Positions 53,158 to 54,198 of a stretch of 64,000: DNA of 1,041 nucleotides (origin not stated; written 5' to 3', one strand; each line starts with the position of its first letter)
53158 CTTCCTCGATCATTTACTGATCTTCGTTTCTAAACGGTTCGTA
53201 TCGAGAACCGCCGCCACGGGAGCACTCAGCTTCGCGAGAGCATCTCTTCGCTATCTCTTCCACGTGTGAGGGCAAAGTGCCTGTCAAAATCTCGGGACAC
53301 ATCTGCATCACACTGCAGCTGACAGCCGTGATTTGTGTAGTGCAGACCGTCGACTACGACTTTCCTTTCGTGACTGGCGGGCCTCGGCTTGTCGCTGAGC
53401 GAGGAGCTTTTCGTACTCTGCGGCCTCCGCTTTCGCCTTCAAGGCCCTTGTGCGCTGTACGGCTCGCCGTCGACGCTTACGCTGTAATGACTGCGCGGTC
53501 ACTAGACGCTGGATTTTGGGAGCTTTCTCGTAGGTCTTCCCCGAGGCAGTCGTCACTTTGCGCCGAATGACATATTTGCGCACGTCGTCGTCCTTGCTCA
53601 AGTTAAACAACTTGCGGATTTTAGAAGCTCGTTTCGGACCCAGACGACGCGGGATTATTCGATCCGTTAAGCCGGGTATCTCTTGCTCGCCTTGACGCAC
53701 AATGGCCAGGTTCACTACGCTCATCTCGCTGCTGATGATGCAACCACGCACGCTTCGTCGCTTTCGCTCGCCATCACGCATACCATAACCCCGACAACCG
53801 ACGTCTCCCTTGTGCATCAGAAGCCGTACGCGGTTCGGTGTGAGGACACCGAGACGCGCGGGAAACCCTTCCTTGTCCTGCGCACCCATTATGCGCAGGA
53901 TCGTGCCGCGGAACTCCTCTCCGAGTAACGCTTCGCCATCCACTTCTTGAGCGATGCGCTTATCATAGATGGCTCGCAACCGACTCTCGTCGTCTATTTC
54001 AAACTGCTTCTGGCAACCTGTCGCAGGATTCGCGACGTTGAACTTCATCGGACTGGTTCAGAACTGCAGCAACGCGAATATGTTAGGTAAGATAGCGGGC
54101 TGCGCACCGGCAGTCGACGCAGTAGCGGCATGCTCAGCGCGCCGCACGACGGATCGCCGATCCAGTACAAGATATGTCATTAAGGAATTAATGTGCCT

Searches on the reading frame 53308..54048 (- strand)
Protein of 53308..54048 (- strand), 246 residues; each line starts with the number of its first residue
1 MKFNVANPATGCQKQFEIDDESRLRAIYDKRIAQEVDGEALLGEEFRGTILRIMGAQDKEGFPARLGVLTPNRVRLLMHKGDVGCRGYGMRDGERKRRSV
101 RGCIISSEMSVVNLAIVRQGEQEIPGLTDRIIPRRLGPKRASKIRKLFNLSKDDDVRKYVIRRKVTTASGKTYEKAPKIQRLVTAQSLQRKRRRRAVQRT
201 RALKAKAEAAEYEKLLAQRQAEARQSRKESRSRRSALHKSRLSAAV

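Call 46: search_protein_families(library=pfam, proteins=[window:53308-54048:-], max_evalue=0.001)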
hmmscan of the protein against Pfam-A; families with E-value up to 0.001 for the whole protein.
window:53308-54048:- (246 aa): 1 family
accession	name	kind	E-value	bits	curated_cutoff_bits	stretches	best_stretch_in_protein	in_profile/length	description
PF01092.24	Ribosomal_S6e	-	2.2e-45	154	26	1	1-129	1-125/125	Ribosomal protein S6e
